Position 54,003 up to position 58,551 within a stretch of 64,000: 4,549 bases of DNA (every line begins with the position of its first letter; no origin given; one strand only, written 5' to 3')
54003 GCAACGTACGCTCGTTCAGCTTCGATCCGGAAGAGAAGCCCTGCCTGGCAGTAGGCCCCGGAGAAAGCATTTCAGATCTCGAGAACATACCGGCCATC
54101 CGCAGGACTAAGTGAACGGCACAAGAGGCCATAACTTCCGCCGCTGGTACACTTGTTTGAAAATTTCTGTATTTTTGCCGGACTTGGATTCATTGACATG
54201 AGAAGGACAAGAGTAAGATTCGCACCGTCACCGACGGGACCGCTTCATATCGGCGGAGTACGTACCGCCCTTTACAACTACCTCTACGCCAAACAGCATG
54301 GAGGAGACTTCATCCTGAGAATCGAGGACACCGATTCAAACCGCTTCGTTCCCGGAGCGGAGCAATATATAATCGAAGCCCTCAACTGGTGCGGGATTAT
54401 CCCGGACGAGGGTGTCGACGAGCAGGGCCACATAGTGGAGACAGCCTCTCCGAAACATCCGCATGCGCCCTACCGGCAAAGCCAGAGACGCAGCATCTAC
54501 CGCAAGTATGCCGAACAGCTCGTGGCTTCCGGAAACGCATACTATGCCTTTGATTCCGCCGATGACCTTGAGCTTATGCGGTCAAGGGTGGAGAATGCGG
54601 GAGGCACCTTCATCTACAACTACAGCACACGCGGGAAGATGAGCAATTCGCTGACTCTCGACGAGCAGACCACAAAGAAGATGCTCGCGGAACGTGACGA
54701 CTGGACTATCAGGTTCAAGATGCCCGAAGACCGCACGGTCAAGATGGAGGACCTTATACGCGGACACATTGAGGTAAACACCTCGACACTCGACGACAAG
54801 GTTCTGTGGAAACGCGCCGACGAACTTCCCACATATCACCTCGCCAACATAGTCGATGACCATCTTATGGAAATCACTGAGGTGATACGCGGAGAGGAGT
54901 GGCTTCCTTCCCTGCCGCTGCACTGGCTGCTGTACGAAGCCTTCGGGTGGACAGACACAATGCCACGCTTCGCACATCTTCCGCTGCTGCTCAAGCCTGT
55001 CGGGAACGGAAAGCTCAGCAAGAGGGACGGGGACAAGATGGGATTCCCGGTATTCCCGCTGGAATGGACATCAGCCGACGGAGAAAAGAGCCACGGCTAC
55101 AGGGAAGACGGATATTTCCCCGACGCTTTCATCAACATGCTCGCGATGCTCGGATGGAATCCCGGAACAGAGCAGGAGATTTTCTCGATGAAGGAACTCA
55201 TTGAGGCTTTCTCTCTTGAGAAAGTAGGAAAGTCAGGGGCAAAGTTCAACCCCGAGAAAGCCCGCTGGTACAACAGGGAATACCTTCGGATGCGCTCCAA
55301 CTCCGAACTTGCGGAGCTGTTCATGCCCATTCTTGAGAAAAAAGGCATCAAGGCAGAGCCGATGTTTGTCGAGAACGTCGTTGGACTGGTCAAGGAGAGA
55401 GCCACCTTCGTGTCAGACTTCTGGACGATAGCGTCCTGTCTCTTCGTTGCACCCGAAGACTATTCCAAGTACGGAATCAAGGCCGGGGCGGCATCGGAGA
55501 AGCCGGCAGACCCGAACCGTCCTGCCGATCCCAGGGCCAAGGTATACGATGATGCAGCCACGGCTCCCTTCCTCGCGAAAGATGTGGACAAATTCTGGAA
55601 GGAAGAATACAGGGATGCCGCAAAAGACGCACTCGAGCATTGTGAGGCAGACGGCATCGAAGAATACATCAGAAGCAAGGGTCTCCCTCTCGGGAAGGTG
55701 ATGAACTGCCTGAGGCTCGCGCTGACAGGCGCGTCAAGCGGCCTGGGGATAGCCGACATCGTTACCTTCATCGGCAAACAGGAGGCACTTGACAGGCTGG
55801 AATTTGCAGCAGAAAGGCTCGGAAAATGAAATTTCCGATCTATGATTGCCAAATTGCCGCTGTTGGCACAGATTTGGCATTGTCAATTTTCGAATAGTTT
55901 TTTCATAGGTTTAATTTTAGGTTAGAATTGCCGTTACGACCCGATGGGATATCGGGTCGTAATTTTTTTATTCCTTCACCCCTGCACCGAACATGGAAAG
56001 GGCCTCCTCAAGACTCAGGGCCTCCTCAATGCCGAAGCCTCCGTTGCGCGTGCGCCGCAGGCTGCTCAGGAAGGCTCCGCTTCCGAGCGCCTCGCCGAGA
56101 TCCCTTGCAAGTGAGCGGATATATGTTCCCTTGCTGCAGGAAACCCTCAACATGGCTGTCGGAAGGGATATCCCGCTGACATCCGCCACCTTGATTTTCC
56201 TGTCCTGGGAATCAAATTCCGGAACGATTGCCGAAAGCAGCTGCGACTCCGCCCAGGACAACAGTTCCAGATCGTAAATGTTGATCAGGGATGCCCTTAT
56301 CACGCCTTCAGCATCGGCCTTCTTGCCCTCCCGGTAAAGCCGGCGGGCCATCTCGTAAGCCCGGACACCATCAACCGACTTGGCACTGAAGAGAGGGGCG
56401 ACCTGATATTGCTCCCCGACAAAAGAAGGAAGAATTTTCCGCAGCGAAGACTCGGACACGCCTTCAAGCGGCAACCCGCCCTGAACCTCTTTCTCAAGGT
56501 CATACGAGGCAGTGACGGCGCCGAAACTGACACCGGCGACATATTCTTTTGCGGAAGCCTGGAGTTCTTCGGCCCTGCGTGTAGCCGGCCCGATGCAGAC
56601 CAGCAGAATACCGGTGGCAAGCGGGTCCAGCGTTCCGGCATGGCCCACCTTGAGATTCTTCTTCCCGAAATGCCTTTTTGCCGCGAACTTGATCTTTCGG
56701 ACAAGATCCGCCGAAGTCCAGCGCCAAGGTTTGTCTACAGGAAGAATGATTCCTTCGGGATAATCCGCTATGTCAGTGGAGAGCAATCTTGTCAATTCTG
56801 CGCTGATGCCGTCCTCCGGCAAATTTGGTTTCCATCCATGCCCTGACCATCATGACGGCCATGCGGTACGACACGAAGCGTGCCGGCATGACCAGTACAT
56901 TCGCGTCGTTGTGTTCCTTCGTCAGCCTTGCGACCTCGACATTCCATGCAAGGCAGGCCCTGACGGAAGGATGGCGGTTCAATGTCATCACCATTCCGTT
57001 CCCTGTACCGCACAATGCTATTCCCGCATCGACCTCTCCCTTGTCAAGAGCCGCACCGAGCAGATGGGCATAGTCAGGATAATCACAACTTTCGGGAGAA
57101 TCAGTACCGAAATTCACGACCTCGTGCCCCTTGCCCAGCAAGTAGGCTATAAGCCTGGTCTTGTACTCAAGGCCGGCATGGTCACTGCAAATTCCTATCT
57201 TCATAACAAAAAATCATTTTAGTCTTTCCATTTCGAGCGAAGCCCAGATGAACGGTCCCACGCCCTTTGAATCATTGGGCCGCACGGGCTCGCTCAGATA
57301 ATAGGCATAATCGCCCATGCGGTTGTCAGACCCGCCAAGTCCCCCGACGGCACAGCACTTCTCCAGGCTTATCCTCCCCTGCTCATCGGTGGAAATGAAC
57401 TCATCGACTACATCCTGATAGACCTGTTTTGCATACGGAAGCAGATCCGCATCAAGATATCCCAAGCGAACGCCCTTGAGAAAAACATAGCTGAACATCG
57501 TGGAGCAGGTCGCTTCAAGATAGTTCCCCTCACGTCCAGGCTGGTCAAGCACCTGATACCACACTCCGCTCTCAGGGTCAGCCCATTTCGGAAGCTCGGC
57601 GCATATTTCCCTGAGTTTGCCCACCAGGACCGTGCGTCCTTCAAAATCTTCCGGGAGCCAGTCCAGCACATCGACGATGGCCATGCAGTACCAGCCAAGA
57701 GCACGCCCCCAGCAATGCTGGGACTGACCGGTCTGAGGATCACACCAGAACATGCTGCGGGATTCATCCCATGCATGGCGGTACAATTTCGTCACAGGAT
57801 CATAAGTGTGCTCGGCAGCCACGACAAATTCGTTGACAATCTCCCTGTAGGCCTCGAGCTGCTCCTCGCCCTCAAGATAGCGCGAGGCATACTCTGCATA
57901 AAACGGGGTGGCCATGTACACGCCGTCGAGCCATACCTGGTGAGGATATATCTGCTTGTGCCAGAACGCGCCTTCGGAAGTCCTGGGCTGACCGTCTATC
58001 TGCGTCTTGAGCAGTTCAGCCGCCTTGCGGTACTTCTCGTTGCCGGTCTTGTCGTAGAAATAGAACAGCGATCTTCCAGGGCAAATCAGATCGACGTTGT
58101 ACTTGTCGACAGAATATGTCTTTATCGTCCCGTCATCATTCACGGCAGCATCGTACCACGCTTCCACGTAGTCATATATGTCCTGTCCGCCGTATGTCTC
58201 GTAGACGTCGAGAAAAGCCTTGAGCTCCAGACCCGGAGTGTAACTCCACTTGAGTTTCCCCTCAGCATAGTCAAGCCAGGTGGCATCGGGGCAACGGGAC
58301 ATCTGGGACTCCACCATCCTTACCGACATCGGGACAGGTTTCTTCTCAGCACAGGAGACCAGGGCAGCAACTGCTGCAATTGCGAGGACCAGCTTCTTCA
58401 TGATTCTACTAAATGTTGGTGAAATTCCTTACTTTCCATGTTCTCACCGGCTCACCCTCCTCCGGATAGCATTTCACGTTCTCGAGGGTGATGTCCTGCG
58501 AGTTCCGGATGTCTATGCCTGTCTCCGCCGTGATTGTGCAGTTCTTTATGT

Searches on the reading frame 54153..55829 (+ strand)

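Call 77: search_protein_families(library=pfam, proteins=[window:54153-55829:+], max_evalue=0.001)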
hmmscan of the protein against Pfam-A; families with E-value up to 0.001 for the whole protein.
window:54153-55829:+ (558 aa): 2 families
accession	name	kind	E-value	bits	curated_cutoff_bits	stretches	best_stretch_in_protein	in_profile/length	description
PF00749.27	tRNA-synt_1c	-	5.8e-84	282.1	23.4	1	20-372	3-314/314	tRNA synthetases class I (E and Q), catalytic domain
PF19269.4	Anticodon_2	-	1.2e-16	61.8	23.6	1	385-552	1-140/141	Anticodon binding domain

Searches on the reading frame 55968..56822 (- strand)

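Call 77: search_protein_families(library=pfam, proteins=[window:55968-56822:-], max_evalue=0.001)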
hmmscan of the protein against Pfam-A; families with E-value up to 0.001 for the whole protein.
window:55968-56822:- (284 aa): 2 families
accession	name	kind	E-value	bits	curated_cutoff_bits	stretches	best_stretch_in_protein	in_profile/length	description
PF01509.24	TruB_N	-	1.8e-38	132.7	27.3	1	50-195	2-137/149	TruB family pseudouridylate synthase (N terminal domain)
PF16198.10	TruB_C_2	-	1.7e-08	34.9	29.3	1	236-273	1-38/66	tRNA pseudouridylate synthase B C-terminal domain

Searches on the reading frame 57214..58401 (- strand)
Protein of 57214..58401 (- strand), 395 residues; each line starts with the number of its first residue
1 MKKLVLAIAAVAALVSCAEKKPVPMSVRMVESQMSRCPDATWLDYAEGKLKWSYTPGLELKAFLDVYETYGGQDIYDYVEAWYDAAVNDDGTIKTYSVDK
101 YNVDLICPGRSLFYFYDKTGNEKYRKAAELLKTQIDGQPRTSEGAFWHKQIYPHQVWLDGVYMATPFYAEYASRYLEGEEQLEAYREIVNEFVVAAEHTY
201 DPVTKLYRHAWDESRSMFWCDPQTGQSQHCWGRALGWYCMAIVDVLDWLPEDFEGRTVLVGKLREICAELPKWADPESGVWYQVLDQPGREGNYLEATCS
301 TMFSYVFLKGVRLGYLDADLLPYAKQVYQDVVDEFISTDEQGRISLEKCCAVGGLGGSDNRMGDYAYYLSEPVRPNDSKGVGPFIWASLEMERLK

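Call 77: search_protein_families(library=pfam, proteins=[window:57214-58401:-], max_evalue=0.001)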
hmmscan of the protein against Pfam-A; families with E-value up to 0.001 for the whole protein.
window:57214-58401:- (395 aa): 1 family
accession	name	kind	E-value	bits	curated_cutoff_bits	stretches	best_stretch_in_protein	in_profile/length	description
PF07470.19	Glyco_hydro_88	-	2.4e-99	333.1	26.6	1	26-394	2-351/352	Glycosyl Hydrolase Family 88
